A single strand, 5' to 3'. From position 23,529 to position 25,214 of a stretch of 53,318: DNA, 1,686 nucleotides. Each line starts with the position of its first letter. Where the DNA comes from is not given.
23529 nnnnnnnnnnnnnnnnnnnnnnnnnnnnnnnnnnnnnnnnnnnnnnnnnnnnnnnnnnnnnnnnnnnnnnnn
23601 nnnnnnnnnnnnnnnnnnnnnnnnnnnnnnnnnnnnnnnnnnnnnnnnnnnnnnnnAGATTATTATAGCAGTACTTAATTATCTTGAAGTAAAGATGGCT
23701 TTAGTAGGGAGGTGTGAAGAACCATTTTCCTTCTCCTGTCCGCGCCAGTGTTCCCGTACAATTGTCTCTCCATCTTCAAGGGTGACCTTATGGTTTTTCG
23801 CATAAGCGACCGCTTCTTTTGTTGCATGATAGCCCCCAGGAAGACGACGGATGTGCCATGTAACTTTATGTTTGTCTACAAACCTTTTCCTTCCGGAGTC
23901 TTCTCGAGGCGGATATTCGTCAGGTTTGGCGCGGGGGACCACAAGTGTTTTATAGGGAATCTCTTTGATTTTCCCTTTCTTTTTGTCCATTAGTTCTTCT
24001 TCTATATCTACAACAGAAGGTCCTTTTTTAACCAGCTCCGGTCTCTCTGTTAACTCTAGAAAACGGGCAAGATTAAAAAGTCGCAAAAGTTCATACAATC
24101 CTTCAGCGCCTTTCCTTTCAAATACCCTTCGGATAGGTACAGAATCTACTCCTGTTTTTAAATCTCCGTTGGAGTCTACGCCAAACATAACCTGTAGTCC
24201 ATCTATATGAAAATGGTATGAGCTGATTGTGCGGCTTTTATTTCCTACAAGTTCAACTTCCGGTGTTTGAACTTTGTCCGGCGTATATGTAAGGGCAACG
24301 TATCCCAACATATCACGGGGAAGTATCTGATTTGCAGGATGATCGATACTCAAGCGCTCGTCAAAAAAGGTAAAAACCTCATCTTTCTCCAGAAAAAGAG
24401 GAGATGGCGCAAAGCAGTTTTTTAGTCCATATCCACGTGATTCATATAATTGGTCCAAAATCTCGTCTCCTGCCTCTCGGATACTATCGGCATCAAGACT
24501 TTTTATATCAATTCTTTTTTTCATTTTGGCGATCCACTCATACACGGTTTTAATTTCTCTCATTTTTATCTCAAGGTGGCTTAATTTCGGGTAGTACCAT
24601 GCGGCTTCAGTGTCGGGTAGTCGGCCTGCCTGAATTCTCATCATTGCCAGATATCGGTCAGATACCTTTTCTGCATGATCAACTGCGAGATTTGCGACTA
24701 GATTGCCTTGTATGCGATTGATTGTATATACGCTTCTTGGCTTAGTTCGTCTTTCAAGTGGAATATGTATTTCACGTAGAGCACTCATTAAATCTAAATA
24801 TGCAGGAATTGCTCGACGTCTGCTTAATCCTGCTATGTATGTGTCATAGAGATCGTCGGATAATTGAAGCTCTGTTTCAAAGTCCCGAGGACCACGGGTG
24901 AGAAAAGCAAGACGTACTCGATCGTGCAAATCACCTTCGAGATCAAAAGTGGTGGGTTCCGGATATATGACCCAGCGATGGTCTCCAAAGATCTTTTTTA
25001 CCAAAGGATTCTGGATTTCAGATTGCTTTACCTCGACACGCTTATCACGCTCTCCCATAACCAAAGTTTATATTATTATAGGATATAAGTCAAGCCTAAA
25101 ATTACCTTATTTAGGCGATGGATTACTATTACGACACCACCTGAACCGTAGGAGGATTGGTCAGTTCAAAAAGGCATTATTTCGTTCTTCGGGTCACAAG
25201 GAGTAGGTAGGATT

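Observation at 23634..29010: ychF promoter and first 8 codons present three times, bracketing two orphan genes with homologous leaders (serial cassette insertion at the ychF 5' end?)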

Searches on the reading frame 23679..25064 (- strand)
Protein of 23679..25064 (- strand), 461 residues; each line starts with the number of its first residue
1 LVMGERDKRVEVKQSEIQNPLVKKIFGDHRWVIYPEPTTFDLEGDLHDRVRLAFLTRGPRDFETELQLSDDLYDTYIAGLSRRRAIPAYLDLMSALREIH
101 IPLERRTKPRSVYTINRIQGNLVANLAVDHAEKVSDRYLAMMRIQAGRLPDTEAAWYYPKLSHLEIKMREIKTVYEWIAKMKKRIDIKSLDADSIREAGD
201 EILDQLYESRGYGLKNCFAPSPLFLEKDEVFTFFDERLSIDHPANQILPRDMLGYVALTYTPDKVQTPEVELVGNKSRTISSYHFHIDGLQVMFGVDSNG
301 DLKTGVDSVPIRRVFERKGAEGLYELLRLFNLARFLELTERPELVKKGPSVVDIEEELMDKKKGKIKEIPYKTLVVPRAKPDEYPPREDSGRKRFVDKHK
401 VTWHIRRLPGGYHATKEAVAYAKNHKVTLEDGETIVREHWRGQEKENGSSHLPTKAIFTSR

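Call 7: search_protein_families(library=pfam, proteins=[window:23679-25064:-], max_evalue=0.1)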
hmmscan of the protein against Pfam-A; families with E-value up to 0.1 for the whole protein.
window:23679-25064:- (461 aa): 0 families

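Call 12: find_homologous_proteins(query=window:23679-25064:-)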
Query window:23679-25064:- (461 aa): 7 proteins with E <= 0.001 among 7243 candidates.
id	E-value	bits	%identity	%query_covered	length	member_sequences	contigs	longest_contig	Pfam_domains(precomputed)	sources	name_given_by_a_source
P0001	5.0e-82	294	38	90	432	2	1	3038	-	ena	-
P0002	6.1e-82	294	37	93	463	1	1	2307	-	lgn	-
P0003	4.5e-81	291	37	93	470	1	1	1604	-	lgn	-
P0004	1.8e-76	276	36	94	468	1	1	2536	-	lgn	-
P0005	1.7e-73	266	36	98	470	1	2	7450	-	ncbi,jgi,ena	-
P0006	7.3e-64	234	34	93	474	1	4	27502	-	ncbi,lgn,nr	ncbi:MAG: hypothetical protein HYU48_01235 [Candidatus Levybacteria bacterium]|nr:hypothetical prote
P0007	5.0e-57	212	32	93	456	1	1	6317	-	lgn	-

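Call 14: find_encoding_contigs(protein=P0006, flank=10000, max_places=4)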
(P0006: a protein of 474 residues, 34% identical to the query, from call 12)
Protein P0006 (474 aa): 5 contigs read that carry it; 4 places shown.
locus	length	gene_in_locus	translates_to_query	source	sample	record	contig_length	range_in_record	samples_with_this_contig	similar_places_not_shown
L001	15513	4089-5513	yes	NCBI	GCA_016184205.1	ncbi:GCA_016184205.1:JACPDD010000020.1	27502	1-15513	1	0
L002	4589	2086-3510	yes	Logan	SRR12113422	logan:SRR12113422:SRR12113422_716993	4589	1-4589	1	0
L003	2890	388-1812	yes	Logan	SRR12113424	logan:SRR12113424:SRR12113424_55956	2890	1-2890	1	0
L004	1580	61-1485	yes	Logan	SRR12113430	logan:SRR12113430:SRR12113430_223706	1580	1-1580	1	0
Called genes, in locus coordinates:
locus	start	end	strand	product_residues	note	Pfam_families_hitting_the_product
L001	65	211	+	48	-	-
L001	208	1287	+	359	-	PF00069:Pkinase (weak), PF01163:RIO1 (weak), PF01636:APH (faint), PF13483:Lactamase_B_3, PF12706:Lactamase_B_2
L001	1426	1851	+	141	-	PF01243:PNPOx_N, PF13883:CREG_beta-barrel (weak)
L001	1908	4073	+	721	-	PF00009:GTP_EFTU, PF22042:EF-G_D2, PF03144:GTP_EFTU_D2, PF14492:EFG_III, PF16658:RF3_C, PF03764:EFG_IV, PF00679:EFG_C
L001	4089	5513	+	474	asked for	-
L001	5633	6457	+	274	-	-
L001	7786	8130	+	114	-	-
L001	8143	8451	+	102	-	PF00338:Ribosomal_S10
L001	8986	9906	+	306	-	PF00297:Ribosomal_L3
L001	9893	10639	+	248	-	PF00573:Ribosomal_L4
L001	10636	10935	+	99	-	PF00276:Ribosomal_L23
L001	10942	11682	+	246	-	PF00181:Ribosomal_L2_N, PF03947:Ribosomal_L2_C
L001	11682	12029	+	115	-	-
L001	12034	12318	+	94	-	PF00203:Ribosomal_S19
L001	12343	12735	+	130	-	PF00237:Ribosomal_L22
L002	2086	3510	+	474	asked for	-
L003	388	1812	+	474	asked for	-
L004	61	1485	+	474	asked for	-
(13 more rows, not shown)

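Call 15: find_encoding_contigs(protein=P0005, flank=10000, max_places=4)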
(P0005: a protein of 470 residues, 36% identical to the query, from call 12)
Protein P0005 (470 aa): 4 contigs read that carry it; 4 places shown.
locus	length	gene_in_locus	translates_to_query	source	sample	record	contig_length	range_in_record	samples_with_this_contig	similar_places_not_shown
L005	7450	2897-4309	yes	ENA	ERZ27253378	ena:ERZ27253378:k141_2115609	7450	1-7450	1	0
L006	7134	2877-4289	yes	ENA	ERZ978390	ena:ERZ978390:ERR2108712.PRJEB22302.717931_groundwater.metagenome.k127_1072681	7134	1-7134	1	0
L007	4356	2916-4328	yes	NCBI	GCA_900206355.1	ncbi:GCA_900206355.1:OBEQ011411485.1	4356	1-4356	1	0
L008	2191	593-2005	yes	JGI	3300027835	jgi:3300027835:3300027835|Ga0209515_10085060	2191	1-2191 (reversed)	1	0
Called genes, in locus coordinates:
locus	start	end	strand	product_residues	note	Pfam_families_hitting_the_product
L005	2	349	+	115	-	?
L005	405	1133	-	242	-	PF13462:Thioredoxin_4, PF01323:DSBA, PF13743:Thioredoxin_5 (weak)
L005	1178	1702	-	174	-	-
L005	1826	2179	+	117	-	-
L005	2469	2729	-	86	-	-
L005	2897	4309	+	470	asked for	-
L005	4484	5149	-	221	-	-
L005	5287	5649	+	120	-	-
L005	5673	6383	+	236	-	PF04203:Sortase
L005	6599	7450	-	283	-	?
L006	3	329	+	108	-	?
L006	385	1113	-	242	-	PF13462:Thioredoxin_4, PF01323:DSBA, PF13743:Thioredoxin_5 (weak)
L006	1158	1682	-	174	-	-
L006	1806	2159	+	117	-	-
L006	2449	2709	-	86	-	-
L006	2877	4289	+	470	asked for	-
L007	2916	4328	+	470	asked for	-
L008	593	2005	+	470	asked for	-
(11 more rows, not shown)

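Call 16: find_encoding_contigs(protein=P0007, flank=10000, max_places=4)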
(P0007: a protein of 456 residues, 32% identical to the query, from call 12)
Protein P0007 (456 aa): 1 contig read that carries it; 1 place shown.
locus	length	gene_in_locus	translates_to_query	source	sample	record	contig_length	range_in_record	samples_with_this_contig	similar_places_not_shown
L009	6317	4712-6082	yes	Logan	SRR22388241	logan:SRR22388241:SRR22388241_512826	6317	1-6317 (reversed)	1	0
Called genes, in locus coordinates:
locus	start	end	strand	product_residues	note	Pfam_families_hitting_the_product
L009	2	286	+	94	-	?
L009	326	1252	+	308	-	PF13793:Pribosyltran_N, PF00156:Pribosyltran, PF14572:Pribosyl_synth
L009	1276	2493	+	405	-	PF00587:tRNA-synt_2b, PF03129:HGTP_anticodon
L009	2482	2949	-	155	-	-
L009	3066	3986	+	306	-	-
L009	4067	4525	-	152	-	PF01371:Trp_repressor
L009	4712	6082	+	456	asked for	-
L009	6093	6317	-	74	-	?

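Call 27: predict_structure(alignment_id=A2)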
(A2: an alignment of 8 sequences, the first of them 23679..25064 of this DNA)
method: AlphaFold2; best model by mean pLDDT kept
length: 461 residues; sequences in the alignment: 8
mean_pLDDT: 69.2   pTM: 0.66
mean pLDDT of the five models: 69.2, 69.1, 68.6, 66.5, 63.3
residues with pLDDT >= 90: 64; 70-90: 195; 50-70: 111; < 50: 91
segments of 3 or more residues with pLDDT < 50: 1-18, 362-403, 437-461
pLDDT, mean of each block of 10 residues (from residue 1): 28 42 56 79 89 81 85 94 90 91 83 85 91 87 80 75 88 90 71 81 81 70 83 69 57 83 65 58 68 85 75 90 90 82 55 71 37 28 34 33 51 66 62 53 39 32 29
secondary structure, 60 per line:
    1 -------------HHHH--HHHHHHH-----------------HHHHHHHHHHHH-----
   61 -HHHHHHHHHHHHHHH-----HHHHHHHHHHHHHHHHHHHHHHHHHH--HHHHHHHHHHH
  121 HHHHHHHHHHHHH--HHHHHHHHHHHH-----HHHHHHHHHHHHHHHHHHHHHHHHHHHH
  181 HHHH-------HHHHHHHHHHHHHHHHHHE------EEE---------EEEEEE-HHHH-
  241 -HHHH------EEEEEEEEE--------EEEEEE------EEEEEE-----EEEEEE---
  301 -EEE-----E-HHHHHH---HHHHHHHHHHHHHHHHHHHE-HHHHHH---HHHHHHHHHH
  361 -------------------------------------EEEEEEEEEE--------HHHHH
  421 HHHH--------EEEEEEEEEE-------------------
elements in order: H14-17 H20-26 H44-55 H62-76 H82-107 H110-133 H136-147 H153-184 H192-209 E217-219 E229-234 H236-239 H242-245 E252-260 E269-274 E281-286 E292-297 E302-304 H312-317 H321-339 H342-347 H351-360 E398-407 H416-424 E433-442

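Call 32: fold_search(model_id=the predicted structure, library=pdb)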
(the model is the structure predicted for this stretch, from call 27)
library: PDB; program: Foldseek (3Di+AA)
matches with E <= 10: 95; with E <= 0.001: 0
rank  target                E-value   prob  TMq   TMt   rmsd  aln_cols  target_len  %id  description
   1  2c9k                  4.5e-01  0.04  0.11  0.09  23.2       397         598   11  Structure of the functional form of the mosquito-larvicidal Cry4Aa toxin from Bacillus thuringiensis at 2.8 A resolution (released 2006-04-25)
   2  9doh_G                1.1e+00  0.02  0.09  0.11  25.0       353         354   10  Cryo-EM structure of LptB2FG apo-1 (released 2025-11-19)
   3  4gsk_Z                1.4e+00  0.09  0.09  0.23  10.8       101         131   11  Crystal structure of an Atg7-Atg10 crosslinked complex (released 2012-11-14)
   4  8fbk                  1.5e+00  0.09  0.12  0.20  15.1       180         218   15  Improving the secretion of designed protein assemblies through negative design of cryptic transmembrane domains (released 2023-03-22)
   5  6yqh                  1.7e+00  0.03  0.12  0.08  20.6       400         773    7  GH146 beta-L-arabinofuranosidase bound to covalent inhibitor (released 2021-01-27)
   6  5uf7                  2.0e+00  0.08  0.15  0.14  17.6       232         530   13  CRYSTAL STRUCTURE OF MUNC13-1 MUN DOMAIN (released 2017-02-15)
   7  8hot_A                2.1e+00  0.04  0.10  0.10  18.1       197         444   10  Crystal structure of the P450 BM3 heme domain mutant F87A in complex with NH2-C7-Phe-Phe (released 2023-12-13)
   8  5i6i_B                2.1e+00  0.04  0.12  0.05  21.2       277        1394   12  Crystal structure of a dBCCP-variant of Chaetomium thermophilum acetyl-CoA carboxylase (released 2016-04-20)
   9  8qf8_B                2.1e+00  0.03  0.09  0.06  22.4       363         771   10  GH146 beta-L-arabinofuranosidase from Bacteroides thetaioatomicron in complex with beta-l-arabinofurano cyclophellitol (released 2023-12-13)
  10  5x5y_F                2.1e+00  0.01  0.08  0.10  27.0       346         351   10  A membrane protein complex (released 2017-04-05)
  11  3pe0_B                2.2e+00  0.01  0.08  0.12  22.0       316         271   14  Structure of the central region of the plakin domain of plectin (released 2011-02-02)
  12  5xtp_A                2.4e+00  0.03  0.08  0.14  14.2       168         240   11  Crystal structure of baculoviral sulfhydryl oxidase P33 (H227A mutant) (released 2017-09-13)
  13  4gsk_Y                2.5e+00  0.06  0.09  0.22  10.8       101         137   11  Crystal structure of an Atg7-Atg10 crosslinked complex (released 2012-11-14)
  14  8oek                  2.5e+00  0.04  0.14  0.17  14.9       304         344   11  Crystal structure of the HormR-GAIN domains of adhesion GPCR ADGRB2 (BAI2) in the uncleaved state (released 2023-05-31)
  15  2ve3_B                2.5e+00  0.03  0.10  0.11  19.7       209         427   10  Retinoic acid bound cyanobacterial CYP120A1 (released 2008-04-29)
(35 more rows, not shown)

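Call 53: find_related_loci(query=A2, collection=viral_contigs, flank=8000)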
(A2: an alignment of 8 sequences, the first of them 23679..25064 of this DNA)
Query A2 (461 aa) in viral_contigs; peptide patterns used: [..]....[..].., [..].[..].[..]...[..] (x = any residue, [..] = any of these).
42 stretches matched a pattern, but none encodes a relative of the query by tblastn (E <= 1e-3).

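Call 93: search_solved_structures(query=A2, max_evalue=10)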
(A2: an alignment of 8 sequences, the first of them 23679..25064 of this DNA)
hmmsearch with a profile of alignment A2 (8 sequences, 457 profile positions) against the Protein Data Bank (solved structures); distinct sequences matched with E-value up to 10: 1.
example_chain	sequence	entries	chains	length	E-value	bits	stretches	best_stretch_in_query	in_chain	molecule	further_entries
7tdr_A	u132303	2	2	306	0.57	12.2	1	53-178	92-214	34k2 salivary protein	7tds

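Call 94: search_protein_families(library=phrogs, alignment_id=A2, max_evalue=1)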
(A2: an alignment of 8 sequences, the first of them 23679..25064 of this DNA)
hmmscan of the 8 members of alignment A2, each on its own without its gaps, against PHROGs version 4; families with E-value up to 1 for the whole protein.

A. member 1, window:23679-25064:- (461 aa): 0 families

B. families by the number of members that match (of 8 scanned): 5 families
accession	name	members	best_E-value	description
phrog_17434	-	1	0.069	-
phrog_24323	-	1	0.08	-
phrog_330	-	1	0.18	tail assembly chaperone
phrog_8997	-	1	0.22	-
phrog_8067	-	1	0.35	-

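Call 97: search_protein_families(library=ncbifam, proteins=[window:23679-25064:-], max_evalue=0.01)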
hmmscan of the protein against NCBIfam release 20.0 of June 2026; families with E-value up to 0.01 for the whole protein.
window:23679-25064:- (461 aa): 0 families

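Call 98: fold_search(model_id=the predicted structure, library=viral)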
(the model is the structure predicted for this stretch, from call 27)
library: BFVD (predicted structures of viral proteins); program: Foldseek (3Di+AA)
matches with E <= 10: 117; with E <= 0.001: 0
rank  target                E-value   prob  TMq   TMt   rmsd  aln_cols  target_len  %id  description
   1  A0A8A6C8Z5            9.1e-02  0.10  0.10  0.13  17.8       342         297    8  (no name in the UniProt tables at hand)
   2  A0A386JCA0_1          1.1e-01  0.06  0.10  0.06  31.4       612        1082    8  Genome polyprotein (Fragment) [Marine RNA virus BC-7]
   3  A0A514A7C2            1.8e-01  0.08  0.09  0.07  23.2       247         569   10  (no name in the UniProt tables at hand)
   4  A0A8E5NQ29            2.3e-01  0.08  0.13  0.14  24.5       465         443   12  (no name in the UniProt tables at hand)
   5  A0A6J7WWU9            2.3e-01  0.06  0.09  0.06  28.9       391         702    9  Uncharacterized protein [uncultured Caudovirales phage]
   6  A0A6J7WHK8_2          5.7e-01  0.05  0.11  0.06  27.8       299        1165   10  ChiC_BD domain containing protein [uncultured Caudovirales phage]
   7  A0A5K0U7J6            6.3e-01  0.04  0.11  0.15  21.5       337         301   11  Uncharacterized protein [Yasminevirus sp. GU-2018]
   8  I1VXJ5                6.6e-01  0.03  0.09  0.10  27.0       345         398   11  (no name in the UniProt tables at hand)
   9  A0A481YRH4            7.3e-01  0.03  0.09  0.09  29.7       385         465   13  Uncharacterized protein [Pithovirus LCDPAC02]
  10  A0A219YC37            7.7e-01  0.06  0.08  0.11  18.7       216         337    8  J domain-containing protein [Aeromonas phage 65.2]
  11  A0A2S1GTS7            8.1e-01  0.02  0.08  0.08  20.3       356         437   11  (no name in the UniProt tables at hand)
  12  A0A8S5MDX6            8.9e-01  0.03  0.11  0.11  21.8       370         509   10  PcfJ like protein [Siphoviridae sp. ctYh54]
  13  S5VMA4                9.9e-01  0.03  0.09  0.16  16.3       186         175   14  Uncharacterized protein [Pseudomonas phage PaBG]
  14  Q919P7                1.0e+00  0.02  0.09  0.11  23.7       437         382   11  Uncharacterized protein [Culex nigripalpus nucleopolyhedrovirus (isolate Florida/1997)]
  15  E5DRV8                1.2e+00  0.03  0.09  0.15  20.9       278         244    6  J domain-containing protein [Aeromonas phage 65]
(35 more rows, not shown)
